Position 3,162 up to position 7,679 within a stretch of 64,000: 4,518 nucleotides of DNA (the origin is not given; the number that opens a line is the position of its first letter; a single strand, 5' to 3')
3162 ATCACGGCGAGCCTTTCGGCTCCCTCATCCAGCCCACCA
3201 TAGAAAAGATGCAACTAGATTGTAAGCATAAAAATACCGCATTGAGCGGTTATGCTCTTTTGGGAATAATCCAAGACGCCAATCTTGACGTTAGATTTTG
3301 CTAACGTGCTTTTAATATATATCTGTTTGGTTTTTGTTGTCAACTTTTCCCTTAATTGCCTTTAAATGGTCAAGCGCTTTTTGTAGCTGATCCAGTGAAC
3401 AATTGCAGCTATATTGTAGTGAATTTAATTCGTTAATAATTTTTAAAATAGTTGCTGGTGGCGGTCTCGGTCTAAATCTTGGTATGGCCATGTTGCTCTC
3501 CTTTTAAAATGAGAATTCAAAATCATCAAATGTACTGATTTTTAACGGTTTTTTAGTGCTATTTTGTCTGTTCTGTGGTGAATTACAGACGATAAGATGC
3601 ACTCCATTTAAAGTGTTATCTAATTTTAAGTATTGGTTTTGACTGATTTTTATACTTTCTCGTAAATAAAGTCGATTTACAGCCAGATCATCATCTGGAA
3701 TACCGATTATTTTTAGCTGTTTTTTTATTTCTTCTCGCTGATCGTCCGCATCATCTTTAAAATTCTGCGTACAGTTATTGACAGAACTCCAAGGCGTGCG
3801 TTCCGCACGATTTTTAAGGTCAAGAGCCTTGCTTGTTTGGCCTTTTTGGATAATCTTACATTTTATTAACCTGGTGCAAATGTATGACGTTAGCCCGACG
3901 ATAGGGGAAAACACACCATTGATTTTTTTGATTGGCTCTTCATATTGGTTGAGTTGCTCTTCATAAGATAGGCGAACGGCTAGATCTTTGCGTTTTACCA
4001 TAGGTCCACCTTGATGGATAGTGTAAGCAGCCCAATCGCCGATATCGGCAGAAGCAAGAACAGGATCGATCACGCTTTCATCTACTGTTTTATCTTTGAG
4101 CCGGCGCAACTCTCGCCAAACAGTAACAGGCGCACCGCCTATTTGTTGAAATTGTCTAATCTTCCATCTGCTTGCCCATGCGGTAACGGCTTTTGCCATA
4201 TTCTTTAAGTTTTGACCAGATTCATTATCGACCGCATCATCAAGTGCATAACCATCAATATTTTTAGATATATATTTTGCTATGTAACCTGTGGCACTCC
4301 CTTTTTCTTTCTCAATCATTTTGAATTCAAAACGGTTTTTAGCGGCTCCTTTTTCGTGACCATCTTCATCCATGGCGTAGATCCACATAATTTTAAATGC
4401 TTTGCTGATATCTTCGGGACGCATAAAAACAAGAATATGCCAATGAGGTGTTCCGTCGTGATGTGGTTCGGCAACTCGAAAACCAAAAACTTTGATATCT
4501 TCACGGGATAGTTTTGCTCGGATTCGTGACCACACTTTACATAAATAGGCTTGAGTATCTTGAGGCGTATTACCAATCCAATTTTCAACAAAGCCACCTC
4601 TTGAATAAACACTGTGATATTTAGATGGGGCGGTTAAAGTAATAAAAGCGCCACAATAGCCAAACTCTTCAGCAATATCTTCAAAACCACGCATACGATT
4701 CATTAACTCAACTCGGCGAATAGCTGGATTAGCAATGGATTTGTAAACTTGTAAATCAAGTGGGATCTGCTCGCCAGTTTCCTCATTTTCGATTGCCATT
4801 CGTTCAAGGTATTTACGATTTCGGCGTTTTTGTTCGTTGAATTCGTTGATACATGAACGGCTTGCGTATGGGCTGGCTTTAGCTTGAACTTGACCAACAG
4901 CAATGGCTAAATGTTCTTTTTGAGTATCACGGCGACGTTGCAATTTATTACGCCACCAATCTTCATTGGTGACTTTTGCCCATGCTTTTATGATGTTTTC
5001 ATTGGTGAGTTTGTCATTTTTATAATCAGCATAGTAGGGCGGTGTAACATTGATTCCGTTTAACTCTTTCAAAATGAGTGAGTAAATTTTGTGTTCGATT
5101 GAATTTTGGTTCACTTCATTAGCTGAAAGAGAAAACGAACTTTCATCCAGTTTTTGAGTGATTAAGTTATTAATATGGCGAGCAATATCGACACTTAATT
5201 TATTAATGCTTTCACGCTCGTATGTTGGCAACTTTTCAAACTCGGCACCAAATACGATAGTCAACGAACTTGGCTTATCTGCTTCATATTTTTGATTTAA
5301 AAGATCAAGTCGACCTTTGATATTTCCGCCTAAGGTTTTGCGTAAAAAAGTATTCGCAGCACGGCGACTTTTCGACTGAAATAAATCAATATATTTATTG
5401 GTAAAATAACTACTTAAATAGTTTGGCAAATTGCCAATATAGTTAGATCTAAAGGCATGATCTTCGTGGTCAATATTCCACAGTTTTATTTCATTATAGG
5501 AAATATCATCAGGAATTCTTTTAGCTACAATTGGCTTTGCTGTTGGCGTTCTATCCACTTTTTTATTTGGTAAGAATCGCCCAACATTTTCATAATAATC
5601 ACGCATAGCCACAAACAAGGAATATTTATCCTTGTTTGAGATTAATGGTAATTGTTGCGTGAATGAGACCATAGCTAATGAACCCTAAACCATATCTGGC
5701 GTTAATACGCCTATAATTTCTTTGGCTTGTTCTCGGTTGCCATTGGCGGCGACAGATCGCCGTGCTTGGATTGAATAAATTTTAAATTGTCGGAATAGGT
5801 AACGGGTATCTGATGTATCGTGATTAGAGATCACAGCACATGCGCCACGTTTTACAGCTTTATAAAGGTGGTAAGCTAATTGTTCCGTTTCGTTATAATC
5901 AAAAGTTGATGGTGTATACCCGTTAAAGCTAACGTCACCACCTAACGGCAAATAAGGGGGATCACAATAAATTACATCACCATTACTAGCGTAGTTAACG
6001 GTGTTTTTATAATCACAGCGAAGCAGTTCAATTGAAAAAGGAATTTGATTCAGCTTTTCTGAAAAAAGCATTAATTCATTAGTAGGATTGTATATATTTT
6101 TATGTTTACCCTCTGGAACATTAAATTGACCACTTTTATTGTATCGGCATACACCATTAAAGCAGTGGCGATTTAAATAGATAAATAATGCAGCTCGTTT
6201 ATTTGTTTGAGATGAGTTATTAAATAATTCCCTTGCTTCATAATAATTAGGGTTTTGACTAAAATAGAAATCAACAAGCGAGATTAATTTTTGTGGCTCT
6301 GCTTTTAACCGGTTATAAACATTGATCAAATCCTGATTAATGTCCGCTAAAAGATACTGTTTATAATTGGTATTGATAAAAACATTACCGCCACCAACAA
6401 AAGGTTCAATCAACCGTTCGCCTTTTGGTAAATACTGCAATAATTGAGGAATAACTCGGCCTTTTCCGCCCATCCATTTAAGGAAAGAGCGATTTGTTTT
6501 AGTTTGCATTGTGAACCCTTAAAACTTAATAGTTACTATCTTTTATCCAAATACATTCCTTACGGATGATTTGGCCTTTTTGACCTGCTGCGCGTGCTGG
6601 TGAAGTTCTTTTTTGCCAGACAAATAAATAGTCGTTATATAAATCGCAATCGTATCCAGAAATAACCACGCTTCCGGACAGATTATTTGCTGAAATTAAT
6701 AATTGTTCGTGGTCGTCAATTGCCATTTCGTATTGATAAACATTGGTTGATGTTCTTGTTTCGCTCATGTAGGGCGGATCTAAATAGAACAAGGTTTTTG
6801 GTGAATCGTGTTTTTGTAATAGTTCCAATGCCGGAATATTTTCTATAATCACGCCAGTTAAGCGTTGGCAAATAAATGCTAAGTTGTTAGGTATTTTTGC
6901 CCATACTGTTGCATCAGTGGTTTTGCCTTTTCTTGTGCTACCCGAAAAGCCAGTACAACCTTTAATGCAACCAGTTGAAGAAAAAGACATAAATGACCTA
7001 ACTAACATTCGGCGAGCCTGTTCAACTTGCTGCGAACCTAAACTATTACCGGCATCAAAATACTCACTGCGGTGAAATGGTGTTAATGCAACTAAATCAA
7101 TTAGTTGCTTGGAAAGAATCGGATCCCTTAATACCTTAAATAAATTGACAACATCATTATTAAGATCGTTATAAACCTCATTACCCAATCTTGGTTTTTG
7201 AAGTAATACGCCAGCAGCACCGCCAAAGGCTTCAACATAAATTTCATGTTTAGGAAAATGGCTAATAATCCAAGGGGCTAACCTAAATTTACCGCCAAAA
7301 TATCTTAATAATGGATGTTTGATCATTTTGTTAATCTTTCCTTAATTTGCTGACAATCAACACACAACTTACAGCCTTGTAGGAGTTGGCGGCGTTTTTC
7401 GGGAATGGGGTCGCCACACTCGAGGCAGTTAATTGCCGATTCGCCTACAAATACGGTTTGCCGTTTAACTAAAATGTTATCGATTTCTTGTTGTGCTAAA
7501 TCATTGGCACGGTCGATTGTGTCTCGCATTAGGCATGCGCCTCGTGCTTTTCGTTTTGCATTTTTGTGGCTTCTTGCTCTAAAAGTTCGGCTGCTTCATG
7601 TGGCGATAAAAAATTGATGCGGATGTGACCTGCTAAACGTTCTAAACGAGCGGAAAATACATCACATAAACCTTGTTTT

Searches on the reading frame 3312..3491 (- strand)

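Call 3: search_protein_families(library=pfam, proteins=[window:3312-3491:-], max_evalue=1)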
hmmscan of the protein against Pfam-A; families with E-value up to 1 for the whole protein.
window:3312-3491:- (59 aa): 1 family
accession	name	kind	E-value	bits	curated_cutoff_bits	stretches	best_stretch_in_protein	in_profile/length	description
PF09277.16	Erythro-docking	-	0.31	11.4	24.6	1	33-51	12-30/58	Erythronolide synthase, docking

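Call 5: search_protein_families(library=phrogs, proteins=[window:3312-3491:-], max_evalue=1)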
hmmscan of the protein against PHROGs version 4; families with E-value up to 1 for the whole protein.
window:3312-3491:- (59 aa): 2 families
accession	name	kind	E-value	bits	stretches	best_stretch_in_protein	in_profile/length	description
phrog_24972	-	unknown function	0.14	13.4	1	25-47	5-26/62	-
phrog_31646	-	unknown function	0.18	13.1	1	30-55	32-57/75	-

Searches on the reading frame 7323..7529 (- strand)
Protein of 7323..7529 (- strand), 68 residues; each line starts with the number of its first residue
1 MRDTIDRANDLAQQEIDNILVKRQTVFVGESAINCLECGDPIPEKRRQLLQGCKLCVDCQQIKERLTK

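Call 68: search_protein_families(library=pfam, proteins=[window:7323-7529:-], max_evalue=0.001)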
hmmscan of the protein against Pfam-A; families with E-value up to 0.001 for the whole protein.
window:7323-7529:- (68 aa): 1 family
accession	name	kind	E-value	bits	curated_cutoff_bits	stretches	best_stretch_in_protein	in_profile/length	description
PF01258.23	zf-dskA_traR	-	2.2e-11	44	24.9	1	33-65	5-36/36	Prokaryotic dksA/traR C4-type zinc finger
